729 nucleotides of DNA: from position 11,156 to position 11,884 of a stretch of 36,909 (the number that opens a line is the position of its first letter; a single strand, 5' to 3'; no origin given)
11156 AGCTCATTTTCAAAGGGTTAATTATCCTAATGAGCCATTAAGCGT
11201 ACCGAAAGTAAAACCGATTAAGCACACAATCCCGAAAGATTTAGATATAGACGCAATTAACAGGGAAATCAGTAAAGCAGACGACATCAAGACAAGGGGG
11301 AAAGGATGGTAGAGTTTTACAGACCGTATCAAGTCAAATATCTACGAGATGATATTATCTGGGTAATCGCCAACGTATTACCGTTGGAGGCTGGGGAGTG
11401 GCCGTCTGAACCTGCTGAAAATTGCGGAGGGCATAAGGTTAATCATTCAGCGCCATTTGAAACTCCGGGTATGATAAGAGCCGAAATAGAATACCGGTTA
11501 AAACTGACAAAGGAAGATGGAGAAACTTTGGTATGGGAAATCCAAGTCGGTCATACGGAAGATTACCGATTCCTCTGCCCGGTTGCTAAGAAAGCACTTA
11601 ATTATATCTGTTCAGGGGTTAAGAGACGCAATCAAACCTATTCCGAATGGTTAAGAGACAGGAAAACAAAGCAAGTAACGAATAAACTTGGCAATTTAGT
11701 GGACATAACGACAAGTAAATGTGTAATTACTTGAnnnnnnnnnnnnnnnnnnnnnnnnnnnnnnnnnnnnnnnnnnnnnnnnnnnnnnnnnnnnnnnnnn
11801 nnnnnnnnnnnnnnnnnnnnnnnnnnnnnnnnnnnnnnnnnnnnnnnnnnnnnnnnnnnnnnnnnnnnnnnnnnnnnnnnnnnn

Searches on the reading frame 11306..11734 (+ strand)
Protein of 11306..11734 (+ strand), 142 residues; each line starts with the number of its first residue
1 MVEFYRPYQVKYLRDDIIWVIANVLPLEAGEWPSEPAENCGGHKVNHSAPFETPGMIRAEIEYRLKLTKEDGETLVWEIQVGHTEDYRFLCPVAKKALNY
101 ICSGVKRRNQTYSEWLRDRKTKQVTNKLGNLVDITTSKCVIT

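Call 11: search_protein_families(library=phrogs, proteins=[window:11306-11734:+])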
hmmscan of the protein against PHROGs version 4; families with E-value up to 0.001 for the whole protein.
window:11306-11734:+ (142 aa): 0 families

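Call 12: search_protein_families(library=pfam, proteins=[window:11306-11734:+], max_evalue=0.01)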
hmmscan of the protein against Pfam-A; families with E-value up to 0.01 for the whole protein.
window:11306-11734:+ (142 aa): 0 families

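Call 13: find_related_loci(query=window:11306-11734:+, collection=viral_contigs, flank=4000)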
Query window:11306-11734:+ (142 aa) in viral_contigs; peptide patterns used: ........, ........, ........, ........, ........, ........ (x = any residue, [..] = any of these).
9 stretches matched a pattern, but none encodes a relative of the query by tblastn (E <= 1e-3).

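Call 17: find_homologous_proteins(query=window:11306-11734:+)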
Query window:11306-11734:+ (142 aa): 8 proteins with E <= 0.001 among 10 candidates.
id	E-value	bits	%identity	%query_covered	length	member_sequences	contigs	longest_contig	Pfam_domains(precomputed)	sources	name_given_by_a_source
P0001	2.3e-93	328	100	100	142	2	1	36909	-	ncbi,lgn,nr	ncbi:MAG: hypothetical protein PHE15_00125 [Dehalococcoidales bacterium]|nr:hypothetical protein [De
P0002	1.8e-55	205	67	98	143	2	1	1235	-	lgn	-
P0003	4.2e-45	171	60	90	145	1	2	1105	-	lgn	-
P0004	5.9e-45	171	65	84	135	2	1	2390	-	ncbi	-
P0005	2.8e-43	165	63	85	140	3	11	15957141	-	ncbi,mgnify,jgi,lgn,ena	mgnify:CR=1 FL=1|jgi:hypothetical protein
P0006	1.5e-40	157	59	88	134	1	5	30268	-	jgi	jgi:hypothetical protein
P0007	4.9e-40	155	60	83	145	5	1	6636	-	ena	-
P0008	4.9e-39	152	59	84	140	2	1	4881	-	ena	-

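Call 18: find_encoding_contigs(protein=P0005, flank=5000, max_places=10)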
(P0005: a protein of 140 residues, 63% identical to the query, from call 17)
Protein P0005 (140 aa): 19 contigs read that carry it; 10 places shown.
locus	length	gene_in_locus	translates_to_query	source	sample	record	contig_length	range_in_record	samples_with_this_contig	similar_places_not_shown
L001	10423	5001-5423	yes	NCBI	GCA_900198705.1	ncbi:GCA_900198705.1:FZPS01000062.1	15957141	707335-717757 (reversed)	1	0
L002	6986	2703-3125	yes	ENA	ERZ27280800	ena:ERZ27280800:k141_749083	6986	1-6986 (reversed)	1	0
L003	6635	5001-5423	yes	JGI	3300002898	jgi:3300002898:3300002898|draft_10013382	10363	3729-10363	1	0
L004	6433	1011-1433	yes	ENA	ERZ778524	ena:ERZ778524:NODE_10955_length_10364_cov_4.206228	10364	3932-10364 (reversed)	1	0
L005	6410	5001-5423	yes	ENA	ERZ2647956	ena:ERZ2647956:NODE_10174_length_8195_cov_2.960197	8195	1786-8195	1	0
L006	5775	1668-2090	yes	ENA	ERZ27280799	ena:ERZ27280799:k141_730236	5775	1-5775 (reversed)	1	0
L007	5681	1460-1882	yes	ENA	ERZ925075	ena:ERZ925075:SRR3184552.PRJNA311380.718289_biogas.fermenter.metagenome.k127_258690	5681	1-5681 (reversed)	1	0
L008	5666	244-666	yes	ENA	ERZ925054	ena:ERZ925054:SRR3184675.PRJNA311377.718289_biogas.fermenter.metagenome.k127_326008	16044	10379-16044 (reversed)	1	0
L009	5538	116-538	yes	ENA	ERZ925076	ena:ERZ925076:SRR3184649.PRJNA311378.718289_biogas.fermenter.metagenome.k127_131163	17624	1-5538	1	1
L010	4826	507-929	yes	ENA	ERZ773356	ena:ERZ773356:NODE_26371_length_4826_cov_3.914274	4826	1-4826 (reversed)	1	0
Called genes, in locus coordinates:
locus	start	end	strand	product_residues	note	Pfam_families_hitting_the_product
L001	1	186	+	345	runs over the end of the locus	PF18897:Gp3-like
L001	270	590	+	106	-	-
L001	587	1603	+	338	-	PF00145:DNA_methylase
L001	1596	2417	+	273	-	PF14297:Lin1244_N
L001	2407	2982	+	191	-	PF01695:IstB_IS21, PF01443:Viral_helicase1 (weak)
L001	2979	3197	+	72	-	-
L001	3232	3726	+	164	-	-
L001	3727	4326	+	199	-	-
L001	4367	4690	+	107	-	PF01844:HNH (weak)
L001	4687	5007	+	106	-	-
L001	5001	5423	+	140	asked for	-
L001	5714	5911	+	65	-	-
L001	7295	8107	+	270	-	PF01261:AP_endonuc_2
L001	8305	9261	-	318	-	PF00389:2-Hacid_dh, PF02826:2-Hacid_dh_C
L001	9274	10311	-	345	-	PF00923:TAL_FSA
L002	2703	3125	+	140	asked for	-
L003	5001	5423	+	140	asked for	-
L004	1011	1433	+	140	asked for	-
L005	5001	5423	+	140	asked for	-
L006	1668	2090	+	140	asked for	-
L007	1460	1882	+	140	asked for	-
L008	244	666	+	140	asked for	-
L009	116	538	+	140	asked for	-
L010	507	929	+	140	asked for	-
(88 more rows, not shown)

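Call 19: find_encoding_contigs(protein=P0006, flank=5000, max_places=6)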
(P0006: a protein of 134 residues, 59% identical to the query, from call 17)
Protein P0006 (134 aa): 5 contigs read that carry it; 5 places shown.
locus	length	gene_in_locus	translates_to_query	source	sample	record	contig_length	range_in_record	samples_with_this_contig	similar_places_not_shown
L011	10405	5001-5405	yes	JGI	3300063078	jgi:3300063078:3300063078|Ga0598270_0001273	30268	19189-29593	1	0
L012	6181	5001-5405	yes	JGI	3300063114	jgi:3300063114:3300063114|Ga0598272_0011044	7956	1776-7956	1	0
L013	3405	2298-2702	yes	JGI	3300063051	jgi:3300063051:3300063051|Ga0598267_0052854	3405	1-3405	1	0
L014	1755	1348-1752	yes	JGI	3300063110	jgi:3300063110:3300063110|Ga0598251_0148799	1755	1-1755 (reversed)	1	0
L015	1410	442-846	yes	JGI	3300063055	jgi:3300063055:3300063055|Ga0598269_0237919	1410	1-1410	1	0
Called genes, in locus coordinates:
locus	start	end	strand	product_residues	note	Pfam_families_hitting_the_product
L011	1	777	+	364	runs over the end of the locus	PF18897:Gp3-like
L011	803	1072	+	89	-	-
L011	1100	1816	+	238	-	-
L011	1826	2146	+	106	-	-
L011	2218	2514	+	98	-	-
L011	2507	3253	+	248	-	PF09681:Phage_rep_org_N, PF07261:DnaB_2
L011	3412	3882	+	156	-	PF14791:DNA_pol_B_thumb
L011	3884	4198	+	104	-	-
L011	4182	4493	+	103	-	-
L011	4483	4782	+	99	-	PF08774:VRR_NUC (weak)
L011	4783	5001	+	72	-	-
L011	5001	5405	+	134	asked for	-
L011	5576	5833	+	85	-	-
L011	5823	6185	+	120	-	PF01844:HNH (weak)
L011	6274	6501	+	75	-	-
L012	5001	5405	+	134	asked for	-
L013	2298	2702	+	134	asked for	-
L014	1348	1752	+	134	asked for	-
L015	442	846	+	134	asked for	-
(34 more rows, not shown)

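Call 20: find_encoding_contigs(protein=P0007, flank=5000, max_places=4)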
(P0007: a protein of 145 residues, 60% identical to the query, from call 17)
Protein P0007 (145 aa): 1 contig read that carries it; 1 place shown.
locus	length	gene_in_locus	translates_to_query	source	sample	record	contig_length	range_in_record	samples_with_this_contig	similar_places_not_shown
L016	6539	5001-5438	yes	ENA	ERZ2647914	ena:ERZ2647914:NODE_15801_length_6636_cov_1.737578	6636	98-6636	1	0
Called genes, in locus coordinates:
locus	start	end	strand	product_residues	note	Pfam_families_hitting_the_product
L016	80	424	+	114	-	-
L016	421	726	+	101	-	PF01555:N6_N4_Mtase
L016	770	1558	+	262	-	-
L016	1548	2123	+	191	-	PF01695:IstB_IS21, PF01443:Viral_helicase1 (weak)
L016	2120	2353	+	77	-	-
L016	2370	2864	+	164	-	-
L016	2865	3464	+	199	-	-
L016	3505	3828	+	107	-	PF01844:HNH (weak)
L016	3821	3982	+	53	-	-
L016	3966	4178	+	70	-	-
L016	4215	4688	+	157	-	PF00037:Fer4 (weak), PF13237:Fer4_10 (faint), PF14697:Fer4_21, PF12838:Fer4_7, PF13187:Fer4_9 (weak), PF00037:Fer4 (weak), PF12797:Fer4_2 (weak), PF12837:Fer4_6 (weak), +2 more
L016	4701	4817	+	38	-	-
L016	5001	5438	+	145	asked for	-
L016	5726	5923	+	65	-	-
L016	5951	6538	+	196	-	?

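Call 21: find_encoding_contigs(protein=P0008, flank=5000, max_places=4)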
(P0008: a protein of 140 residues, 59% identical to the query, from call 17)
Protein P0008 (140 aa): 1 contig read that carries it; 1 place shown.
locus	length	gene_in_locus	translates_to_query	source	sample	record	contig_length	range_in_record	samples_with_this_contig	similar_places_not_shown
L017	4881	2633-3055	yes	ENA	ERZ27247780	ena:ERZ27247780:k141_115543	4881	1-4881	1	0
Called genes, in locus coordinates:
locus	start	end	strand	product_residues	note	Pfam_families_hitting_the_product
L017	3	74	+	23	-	?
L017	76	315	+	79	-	-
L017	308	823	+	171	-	-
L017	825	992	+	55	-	-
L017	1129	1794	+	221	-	PF25680:Mom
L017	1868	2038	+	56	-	-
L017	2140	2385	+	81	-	-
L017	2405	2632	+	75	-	-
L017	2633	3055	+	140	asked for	-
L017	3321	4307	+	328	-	PF00149:Metallophos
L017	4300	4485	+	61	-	-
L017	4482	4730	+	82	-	-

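Call 24: find_encoding_contigs(protein=P0002, flank=5000, max_places=4)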
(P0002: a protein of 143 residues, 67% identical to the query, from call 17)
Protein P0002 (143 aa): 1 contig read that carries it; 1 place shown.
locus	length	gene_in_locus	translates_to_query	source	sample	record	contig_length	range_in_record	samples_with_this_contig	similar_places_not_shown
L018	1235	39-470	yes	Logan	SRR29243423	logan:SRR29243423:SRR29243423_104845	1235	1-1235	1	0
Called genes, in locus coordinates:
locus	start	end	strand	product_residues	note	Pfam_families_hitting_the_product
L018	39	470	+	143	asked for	-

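Call 25: find_encoding_contigs(protein=P0004, flank=5000, max_places=4)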
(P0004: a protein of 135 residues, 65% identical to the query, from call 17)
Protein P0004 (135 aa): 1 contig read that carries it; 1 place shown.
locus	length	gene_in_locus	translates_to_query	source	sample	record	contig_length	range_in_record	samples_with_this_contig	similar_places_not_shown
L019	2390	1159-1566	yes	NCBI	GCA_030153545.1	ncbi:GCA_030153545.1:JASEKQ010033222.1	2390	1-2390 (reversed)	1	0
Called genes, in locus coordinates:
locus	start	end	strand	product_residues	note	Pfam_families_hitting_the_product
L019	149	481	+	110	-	-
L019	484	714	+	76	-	-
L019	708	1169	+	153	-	PF13384:HTH_23 (faint)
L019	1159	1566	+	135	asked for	-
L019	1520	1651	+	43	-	-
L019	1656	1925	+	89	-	-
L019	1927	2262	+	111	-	-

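Call 102: predict_structure(alignment_id=A6)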
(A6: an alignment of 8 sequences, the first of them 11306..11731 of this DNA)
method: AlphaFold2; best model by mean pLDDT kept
length: 142 residues; sequences in the alignment: 8
mean_pLDDT: 47.2   pTM: 0.36
mean pLDDT of the five models: 47.2, 42.6, 41.8, 40.8, 40.0
residues with pLDDT >= 90: 0; 70-90: 0; 50-70: 66; < 50: 76
segments of 3 or more residues with pLDDT < 50: 1-10, 27-81, 135-142
pLDDT, mean of each block of 10 residues (from residue 1): 42 57 50 36 34 38 42 41 52 59 55 56 54 48 43
secondary structure, 60 per line:
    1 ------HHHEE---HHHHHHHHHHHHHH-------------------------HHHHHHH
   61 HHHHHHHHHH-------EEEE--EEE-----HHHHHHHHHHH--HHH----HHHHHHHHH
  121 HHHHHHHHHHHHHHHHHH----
elements in order: H15-28 H54-70 E78-81 E84-86 H92-102 H112-138
